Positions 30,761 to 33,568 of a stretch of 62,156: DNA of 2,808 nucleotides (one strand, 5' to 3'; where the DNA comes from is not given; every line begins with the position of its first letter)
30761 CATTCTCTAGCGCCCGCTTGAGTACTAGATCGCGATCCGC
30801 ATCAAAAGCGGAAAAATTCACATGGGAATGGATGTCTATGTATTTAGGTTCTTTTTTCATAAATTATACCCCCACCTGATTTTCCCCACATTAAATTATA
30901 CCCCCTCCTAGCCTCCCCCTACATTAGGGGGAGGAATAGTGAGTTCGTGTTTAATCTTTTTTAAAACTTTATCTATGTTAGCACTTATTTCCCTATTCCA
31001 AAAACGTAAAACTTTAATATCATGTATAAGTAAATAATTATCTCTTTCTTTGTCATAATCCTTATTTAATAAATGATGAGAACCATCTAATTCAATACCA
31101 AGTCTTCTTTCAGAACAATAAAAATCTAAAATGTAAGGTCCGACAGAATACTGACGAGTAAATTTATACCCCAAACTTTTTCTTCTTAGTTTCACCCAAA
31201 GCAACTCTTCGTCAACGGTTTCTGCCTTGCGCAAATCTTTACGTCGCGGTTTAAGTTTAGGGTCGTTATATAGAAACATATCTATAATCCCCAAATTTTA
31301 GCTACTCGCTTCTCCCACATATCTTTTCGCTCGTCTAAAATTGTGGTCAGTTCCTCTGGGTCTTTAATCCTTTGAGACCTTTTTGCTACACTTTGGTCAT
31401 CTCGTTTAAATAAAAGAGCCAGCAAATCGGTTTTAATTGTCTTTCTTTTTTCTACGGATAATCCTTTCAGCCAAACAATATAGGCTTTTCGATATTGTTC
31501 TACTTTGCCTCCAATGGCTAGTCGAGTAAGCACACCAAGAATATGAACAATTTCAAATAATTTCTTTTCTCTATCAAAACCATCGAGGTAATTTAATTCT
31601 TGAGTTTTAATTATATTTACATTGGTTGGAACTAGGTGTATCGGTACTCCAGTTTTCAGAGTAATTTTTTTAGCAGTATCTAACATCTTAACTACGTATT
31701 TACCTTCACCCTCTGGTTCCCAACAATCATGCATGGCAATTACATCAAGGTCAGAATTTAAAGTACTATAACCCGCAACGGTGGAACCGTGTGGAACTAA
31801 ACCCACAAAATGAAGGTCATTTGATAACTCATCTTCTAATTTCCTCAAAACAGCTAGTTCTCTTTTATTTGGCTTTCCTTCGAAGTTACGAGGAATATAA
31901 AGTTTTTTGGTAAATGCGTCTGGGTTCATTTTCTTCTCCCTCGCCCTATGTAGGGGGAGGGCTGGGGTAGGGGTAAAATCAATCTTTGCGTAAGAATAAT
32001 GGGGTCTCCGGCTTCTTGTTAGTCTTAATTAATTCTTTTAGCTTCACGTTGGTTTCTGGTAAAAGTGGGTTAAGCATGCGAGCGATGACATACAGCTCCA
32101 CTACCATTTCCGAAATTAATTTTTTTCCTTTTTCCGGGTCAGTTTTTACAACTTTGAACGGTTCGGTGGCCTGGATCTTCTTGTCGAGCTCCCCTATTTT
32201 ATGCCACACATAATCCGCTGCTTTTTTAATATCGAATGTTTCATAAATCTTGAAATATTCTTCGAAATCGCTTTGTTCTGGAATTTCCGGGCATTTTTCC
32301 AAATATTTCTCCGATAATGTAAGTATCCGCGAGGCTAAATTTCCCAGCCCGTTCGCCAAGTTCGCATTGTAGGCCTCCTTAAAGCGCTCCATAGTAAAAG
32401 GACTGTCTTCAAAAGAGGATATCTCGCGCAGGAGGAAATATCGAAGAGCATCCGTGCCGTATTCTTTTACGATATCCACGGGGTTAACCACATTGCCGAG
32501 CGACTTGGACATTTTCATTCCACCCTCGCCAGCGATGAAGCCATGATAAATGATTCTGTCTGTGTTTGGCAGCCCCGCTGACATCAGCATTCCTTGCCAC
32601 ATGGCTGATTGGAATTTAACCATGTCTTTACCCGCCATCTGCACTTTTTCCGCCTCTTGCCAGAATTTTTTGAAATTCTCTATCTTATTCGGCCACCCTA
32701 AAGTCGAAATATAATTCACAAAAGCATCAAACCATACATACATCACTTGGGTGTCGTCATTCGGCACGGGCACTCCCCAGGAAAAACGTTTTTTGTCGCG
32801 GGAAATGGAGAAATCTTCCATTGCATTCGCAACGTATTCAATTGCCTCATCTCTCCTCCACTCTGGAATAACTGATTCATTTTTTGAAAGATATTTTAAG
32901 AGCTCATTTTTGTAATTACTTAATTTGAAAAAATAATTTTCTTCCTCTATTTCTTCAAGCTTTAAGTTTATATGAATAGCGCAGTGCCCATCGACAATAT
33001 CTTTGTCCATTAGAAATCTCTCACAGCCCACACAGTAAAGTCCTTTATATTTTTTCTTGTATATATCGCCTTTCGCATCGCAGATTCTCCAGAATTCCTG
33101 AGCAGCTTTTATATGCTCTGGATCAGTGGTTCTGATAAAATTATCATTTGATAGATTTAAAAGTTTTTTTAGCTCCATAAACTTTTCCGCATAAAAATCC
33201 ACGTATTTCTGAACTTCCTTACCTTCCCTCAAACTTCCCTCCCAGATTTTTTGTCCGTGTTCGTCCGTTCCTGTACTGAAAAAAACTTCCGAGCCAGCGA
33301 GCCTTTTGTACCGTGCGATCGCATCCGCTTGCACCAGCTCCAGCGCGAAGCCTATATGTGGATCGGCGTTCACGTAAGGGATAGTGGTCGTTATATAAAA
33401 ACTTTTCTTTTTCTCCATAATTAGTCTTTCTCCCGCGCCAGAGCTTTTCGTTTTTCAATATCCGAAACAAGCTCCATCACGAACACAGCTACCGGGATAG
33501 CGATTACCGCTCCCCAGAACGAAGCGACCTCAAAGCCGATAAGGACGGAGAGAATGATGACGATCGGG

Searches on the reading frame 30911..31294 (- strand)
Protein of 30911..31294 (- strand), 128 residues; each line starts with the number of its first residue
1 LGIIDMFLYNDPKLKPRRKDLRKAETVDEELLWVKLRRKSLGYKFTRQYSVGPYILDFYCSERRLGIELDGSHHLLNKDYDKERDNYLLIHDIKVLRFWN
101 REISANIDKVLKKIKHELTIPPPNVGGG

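Call 30: search_protein_families(library=pfam, proteins=[window:30911-31294:-], max_evalue=0.01)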
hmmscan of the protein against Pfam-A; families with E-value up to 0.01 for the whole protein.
window:30911-31294:- (128 aa): 3 families
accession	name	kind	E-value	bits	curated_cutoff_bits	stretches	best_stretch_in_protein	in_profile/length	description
PF04480.18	DUF559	-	3.7e-31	107.7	20.6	1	15-118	4-108/109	Protein of unknown function (DUF559)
PF18741.7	MTES_1575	-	2.1e-07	31.4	38.2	1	39-118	10-96/96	REase_MTES_1575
PF08168.16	NOL11_N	-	0.0024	17.5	25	1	80-112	71-102/334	Nucleolar protein 11 N-terminal domain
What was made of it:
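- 30908..31279 (-): DUF559 (Vsr-like PD-(D/E)XK nuclease) gene. The start at MFLYND is taken from homologues; list_orfs extends the ORF to 31294. Its last codons (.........) are the translated hairpin. Pfam PF04480, E = 3.7e-31 (call 30).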

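Call 52: find_homologous_proteins(query=window:30911-31294:-, max_evalue=0.00001)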
Query window:30911-31294:- (128 aa): 696 proteins with E <= 0.00001 among 702 candidates; the best 120 are listed.
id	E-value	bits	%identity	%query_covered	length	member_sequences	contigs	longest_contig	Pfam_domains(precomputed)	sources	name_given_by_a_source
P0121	1.2e-76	273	99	96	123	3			PF04480.19,PF18741.8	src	-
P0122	1.2e-57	211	77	96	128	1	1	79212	PF04480.19,PF18741.8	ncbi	-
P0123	5.5e-57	209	76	96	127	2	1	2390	PF04480.19,PF18741.8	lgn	-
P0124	5.8e-57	209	77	96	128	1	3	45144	PF04480.19,PF18741.8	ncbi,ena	-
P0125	1.2e-56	208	75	96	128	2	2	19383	PF04480.19,PF18741.8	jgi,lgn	jgi:very-short-patch-repair endonuclease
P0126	1.6e-56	208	78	96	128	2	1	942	PF04480.19,PF18741.8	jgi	jgi:very-short-patch-repair endonuclease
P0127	1.9e-56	207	73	96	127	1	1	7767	PF04480.19,PF18741.8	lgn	-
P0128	2.0e-56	207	77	96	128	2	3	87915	PF04480.19,PF18741.8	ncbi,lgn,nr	ncbi:MAG: DUF559 domain-containing protein [Candidatus Nomurabacteria bacterium]|nr:DUF559 domain-co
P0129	2.4e-56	207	77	96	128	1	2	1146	PF04480.19,PF18741.8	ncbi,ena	-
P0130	2.9e-56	207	77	96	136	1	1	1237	PF04480.19,PF18741.8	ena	-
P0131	3.2e-56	207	76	96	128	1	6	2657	PF04480.19,PF18741.8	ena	-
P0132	3.3e-56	207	76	96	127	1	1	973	PF04480.19,PF18741.8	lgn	-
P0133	3.8e-56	206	75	98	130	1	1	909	PF04480.19,PF18741.8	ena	-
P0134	3.8e-56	206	77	96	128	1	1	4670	PF04480.19,PF18741.8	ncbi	-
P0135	4.7e-56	206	77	96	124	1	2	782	PF04480.19,PF18741.8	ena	-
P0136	5.8e-56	206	76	96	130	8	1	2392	PF04480.19,PF18741.8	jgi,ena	-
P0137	6.3e-56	206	73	96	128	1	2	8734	PF04480.19,PF18741.8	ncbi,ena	-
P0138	1.1e-55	205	77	96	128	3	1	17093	PF04480.19,PF18741.8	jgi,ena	-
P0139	1.1e-55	205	75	96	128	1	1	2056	PF04480.19,PF18741.8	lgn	-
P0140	1.1e-55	205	75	96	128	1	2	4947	PF04480.19,PF18741.8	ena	-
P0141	1.3e-55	205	76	96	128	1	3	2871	PF04480.19,PF18741.8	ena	-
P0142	1.7e-55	204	73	96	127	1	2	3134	PF04480.19,PF18741.8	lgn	-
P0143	2.1e-55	204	75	96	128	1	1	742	PF04480.19,PF18741.8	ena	-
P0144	2.3e-55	204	73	96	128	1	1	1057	PF04480.19,PF18741.8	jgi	jgi:very-short-patch-repair endonuclease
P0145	2.4e-55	204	76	96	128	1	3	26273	PF04480.19,PF18741.8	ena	-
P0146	2.6e-55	204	75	96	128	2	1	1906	PF04480.19,PF18741.8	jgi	jgi:very-short-patch-repair endonuclease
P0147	2.7e-55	204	75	96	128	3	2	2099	PF04480.19,PF18741.8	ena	-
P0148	3.1e-55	204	76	96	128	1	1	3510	PF04480.19,PF18741.8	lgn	-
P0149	3.6e-55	203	75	96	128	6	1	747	PF04480.19,PF18741.8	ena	-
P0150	3.7e-55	203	74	96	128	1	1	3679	PF04480.19,PF18741.8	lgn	-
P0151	5.5e-55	203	74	96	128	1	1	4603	PF04480.19,PF18741.8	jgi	jgi:very-short-patch-repair endonuclease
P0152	6.2e-55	203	73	96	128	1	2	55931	PF04480.19,PF18741.8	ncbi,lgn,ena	-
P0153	2.7e-54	201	74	96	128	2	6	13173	PF04480.19,PF18741.8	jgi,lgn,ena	-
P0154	3.3e-54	200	73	96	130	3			PF04480.19,PF18741.8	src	-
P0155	4.3e-54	200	74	96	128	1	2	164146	PF04480.19,PF18741.8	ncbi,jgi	ncbi:MAG: DUF559 domain-containing protein [Candidatus Paceibacterota bacterium]|jgi:very-short-patc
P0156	8.4e-54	199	73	96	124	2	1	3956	PF04480.19,PF18741.8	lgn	-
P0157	1.1e-53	199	74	91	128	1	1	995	PF04480.19,PF18741.8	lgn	-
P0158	1.6e-53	198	73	96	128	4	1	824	PF04480.19,PF18741.8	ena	-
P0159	3.6e-53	197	69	96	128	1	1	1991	PF04480.19,PF18741.8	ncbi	-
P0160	4.4e-53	197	72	96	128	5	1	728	PF04480.19,PF18741.8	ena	-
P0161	4.9e-53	196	73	96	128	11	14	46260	PF04480.19,PF18741.8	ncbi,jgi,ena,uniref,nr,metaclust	ncbi:hypothetical protein A2121_01710 [Candidatus Nomurabacteria bacterium GWB1_40_6]|uniref:DUF559 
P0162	5.3e-53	196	73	96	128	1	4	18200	PF04480.19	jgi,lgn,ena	-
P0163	5.4e-53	196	73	96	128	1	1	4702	PF04480.19,PF18741.8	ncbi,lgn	-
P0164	6.1e-53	196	73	96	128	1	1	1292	PF04480.19,PF18741.8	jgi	-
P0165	1.2e-52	195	76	92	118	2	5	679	PF04480.19,PF18741.8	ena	-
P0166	1.2e-52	195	74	91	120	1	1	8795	PF04480.19,PF18741.8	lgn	-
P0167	1.9e-52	195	74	96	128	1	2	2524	PF04480.19,PF18741.8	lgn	-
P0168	2.3e-52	194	72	96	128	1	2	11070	PF04480.19,PF18741.8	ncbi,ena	-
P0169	2.6e-52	194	72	96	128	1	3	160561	PF04480.19,PF18741.8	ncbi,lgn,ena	ncbi:MAG: DUF559 domain-containing protein [Minisyncoccia bacterium]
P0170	2.8e-52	194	73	96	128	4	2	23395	PF04480.19,PF18741.8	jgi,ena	jgi:very-short-patch-repair endonuclease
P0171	3.7e-52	194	72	96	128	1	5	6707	PF04480.19,PF18741.8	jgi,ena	-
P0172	5.3e-52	193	71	96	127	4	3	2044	PF04480.19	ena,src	-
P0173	5.7e-52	193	74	91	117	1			PF04480.19,PF18741.8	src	-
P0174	1.3e-51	192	70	96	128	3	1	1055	PF04480.19,PF18741.8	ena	-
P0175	4.8e-51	190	72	92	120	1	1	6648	PF04480.19,PF18741.8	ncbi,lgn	ncbi:MAG: DUF559 domain-containing protein [bacterium]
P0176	7.1e-51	189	70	96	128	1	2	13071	PF04480.19,PF18741.8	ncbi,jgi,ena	-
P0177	1.1e-50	189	70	96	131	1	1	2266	PF04480.19,PF18741.8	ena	-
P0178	1.8e-50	188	69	96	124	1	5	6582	PF04480.19,PF18741.8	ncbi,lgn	-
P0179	2.0e-50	188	73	90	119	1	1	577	PF04480.19,PF18741.8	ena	-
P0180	3.3e-50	187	72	91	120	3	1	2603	PF04480.19,PF18741.8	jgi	jgi:very-short-patch-repair endonuclease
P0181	4.2e-50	187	72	92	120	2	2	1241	PF04480.19,PF18741.8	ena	-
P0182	7.4e-50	186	100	66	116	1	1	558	PF04480.19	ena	-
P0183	2.2e-49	185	75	88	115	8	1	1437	PF04480.19,PF18741.8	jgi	jgi:very-short-patch-repair endonuclease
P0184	3.6e-49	184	74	88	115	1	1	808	PF04480.19,PF18741.8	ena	-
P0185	3.9e-49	184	69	96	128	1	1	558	PF04480.19,PF18741.8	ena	-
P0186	1.0e-48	182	69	93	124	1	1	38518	PF04480.19,PF18741.8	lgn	-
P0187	1.3e-48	182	67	96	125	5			PF04480.19,PF18741.8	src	-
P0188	1.4e-48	182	69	92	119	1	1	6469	PF04480.19,PF18741.8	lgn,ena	-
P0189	2.4e-48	181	69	91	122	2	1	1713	PF04480.19,PF18741.8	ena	-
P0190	5.7e-48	180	66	96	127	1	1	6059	PF04480.19,PF18741.8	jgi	-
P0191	1.1e-47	179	73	88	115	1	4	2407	PF04480.19,PF18741.8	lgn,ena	-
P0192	1.2e-47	179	71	91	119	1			PF04480.19,PF18741.8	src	-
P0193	7.3e-47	176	68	89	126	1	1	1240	PF04480.19,PF18741.8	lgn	-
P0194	1.3e-46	176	72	85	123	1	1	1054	PF04480.19,PF18741.8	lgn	-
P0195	1.6e-46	175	74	84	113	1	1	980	PF04480.19,PF18741.8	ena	-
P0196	1.8e-46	175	67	88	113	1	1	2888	PF04480.19,PF18741.8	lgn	-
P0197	8.5e-46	173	72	85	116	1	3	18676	PF04480.19,PF18741.8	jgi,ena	-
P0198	2.0e-45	172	67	91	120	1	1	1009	PF04480.19,PF18741.8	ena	-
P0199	2.8e-45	171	72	85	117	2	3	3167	PF04480.19,PF18741.8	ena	-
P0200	1.2e-44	169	67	88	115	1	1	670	PF04480.19,PF18741.8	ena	-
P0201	1.2e-44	169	67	88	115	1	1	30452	PF04480.19,PF18741.8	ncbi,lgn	-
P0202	2.2e-44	168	66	95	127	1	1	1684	PF04480.19,PF18741.8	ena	-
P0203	2.5e-44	168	69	85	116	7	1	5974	PF04480.19,PF18741.8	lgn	-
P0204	7.2e-44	167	60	95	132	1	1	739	PF04480.19,PF18741.8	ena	-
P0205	7.7e-44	167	74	80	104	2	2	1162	PF04480.19,PF18741.8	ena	-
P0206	1.3e-43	166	66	88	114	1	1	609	PF04480.19,PF18741.8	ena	-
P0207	1.4e-43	166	68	88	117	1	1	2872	PF04480.19,PF18741.8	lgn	-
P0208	2.2e-43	165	61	93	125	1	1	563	PF04480.19,PF18741.8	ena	-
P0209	4.7e-43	164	60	95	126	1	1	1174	PF04480.19,PF18741.8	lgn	-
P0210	1.7e-42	162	65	91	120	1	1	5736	PF04480.19,PF18741.8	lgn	-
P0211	1.7e-42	162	64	95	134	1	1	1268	PF04480.19,PF18741.8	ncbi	-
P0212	8.1e-42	160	64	88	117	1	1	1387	PF04480.19,PF18741.8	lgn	-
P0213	2.8e-41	158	67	84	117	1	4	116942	PF04480.19,PF18741.8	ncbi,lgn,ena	-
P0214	4.8e-41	158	61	89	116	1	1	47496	PF04480.19,PF18741.8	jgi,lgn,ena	-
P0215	1.9e-40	156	68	80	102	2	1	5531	PF04480.19,PF18741.8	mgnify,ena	mgnify:FL=1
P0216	3.4e-40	155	60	91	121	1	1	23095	PF04480.19,PF18741.8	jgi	jgi:very-short-patch-repair endonuclease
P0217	4.5e-40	154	63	88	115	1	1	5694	PF04480.19,PF18741.8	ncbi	-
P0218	2.7e-39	152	63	85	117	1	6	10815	PF04480.19,PF18741.8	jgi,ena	-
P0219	7.0e-39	151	65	88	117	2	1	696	PF04480.19,PF18741.8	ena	-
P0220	9.7e-39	150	59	91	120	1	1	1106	PF04480.19,PF18741.8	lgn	-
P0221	1.9e-38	149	60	94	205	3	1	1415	PF04480.19,PF18741.8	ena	-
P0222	2.7e-38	149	61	87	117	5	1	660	PF04480.19,PF18741.8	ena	-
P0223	3.2e-38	148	63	88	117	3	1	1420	PF04480.19,PF18741.8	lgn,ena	-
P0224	3.3e-38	148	59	90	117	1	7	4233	PF04480.19,PF18741.8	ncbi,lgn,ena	-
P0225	3.7e-38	148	79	69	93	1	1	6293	PF04480.19,PF18741.8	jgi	-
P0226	6.0e-38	148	63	86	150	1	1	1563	PF04480.19,PF18741.8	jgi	jgi:very-short-patch-repair endonuclease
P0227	8.9e-38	147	59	90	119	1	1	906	PF04480.19,PF18741.8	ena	-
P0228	9.5e-38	147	62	89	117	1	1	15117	PF04480.19,PF18741.8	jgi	-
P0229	1.2e-37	147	64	88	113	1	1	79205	PF04480.19,PF18741.8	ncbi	-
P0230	2.7e-37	145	74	73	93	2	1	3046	PF04480.19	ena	-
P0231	5.2e-37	145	60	91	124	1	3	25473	PF04480.19,PF18741.8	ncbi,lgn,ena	ncbi:MAG: DUF559 domain-containing protein [Patescibacteria group bacterium]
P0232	5.8e-37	144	59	90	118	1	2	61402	PF04480.19,PF18741.8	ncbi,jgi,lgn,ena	-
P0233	9.0e-37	144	58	90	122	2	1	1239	PF04480.19,PF18741.8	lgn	-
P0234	9.5e-37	144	75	69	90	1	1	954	PF04480.19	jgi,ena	-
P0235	1.6e-36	143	63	85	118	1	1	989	PF04480.19,PF18741.8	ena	-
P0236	6.1e-36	141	60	85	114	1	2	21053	PF04480.19,PF18741.8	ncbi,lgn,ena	-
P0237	1.4e-35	140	60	91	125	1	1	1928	PF04480.19,PF18741.8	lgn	-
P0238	1.4e-35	140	58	91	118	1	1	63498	PF04480.19,PF18741.8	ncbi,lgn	ncbi:MAG: DUF559 domain-containing protein [Patescibacteria group bacterium]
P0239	1.7e-35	140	58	88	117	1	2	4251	PF04480.19,PF18741.8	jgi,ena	-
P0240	1.9e-35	140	56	91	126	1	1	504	PF04480.19,PF18741.8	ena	-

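Call 62: search_solved_structures(query=window:30911-31294:-, max_evalue=0.01, show_alignments=2)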
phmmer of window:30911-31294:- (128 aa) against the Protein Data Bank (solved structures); distinct sequences matched with E-value up to 0.01: 1.
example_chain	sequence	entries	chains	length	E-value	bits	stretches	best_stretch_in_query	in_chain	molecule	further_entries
3hrl_A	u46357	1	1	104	6.8e-15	58.3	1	29-115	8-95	Endonuclease-Like Protein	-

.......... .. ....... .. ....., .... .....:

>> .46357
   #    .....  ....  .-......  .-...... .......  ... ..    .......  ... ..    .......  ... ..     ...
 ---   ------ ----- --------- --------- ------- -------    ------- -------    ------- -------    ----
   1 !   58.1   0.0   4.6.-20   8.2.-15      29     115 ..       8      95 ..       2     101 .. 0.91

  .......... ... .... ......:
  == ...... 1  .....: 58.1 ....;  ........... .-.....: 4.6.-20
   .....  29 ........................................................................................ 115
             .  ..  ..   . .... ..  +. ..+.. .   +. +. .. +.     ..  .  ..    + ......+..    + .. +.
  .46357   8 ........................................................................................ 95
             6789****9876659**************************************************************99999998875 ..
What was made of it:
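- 30908..31279 (-): PDB 3HRL, E = 7e-15 (call 62).
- On DUF559 / Vsr-like endonuclease (for the flanked gene): Nearest solved structure is 3HRL, 'endonuclease-like protein', E = 7e-15 (call 62).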

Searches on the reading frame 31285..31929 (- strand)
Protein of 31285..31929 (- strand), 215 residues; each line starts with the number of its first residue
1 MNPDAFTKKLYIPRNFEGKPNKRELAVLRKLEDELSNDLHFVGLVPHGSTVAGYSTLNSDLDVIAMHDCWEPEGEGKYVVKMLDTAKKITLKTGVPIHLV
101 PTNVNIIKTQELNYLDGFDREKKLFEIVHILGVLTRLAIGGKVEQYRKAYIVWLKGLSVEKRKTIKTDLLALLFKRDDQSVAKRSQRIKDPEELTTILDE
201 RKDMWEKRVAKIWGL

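Call 30: search_protein_families(library=pfam, proteins=[window:31285-31929:-], max_evalue=0.01)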
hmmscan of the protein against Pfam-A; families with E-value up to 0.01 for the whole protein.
window:31285-31929:- (215 aa): 2 families
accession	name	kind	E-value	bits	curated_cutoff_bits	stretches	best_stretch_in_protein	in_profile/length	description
PF22600.2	MTPAP-like_central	-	0.00011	22.7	27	1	21-110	19-110/139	Poly(A) RNA polymerase, mitochondrial-like, central palm domain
PF01909.29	NTP_transf_2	-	0.0055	17.5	21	1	28-100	1-72/93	Nucleotidyltransferase domain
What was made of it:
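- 31282..31929 (-): Extra ORF (215 aa, weak nucleotidyltransferase similarity) lying inside the cassette in this genome only. Pfam hits fall below the curated cut-offs (call 30).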

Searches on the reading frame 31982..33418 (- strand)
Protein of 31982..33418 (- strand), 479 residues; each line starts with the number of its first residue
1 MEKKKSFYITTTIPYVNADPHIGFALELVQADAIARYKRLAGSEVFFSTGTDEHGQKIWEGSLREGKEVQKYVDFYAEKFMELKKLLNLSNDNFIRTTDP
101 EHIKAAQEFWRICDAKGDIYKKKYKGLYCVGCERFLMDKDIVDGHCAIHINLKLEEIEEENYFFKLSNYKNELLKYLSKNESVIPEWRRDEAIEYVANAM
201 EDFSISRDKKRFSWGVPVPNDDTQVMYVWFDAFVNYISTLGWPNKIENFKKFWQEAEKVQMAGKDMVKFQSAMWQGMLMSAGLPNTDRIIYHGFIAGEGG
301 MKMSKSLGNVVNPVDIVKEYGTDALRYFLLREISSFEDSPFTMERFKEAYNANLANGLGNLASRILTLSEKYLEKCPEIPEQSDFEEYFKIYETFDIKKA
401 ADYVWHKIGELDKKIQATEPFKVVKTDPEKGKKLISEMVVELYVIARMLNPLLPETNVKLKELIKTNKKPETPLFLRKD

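Call 30: search_protein_families(library=pfam, proteins=[window:31982-33418:-], max_evalue=0.01)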
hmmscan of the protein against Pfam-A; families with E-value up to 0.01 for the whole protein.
window:31982-33418:- (479 aa): 5 families
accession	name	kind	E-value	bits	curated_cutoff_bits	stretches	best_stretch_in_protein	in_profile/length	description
PF09334.17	tRNA-synt_1g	-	5.4e-98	328.7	20.1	2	140-365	163-390/391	tRNA synthetases class I (M)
PF00133.28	tRNA-synt_1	-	8.5e-37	127.3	22.7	2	222-332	295-404/414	tRNA synthetases class I (I, L, M and V)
PF01406.26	tRNA-synt_1e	-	2.7e-11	43.8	27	2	290-331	242-282/301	tRNA synthetases class I (C) catalytic domain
PF01921.24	tRNA-synt_1f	-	1.9e-05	24.2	27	1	253-332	231-313/360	tRNA synthetases class I (K)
PF19303.5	Anticodon_3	-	0.00056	20.3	23.5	1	385-468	22-105/152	Anticodon binding domain of methionyl tRNA ligase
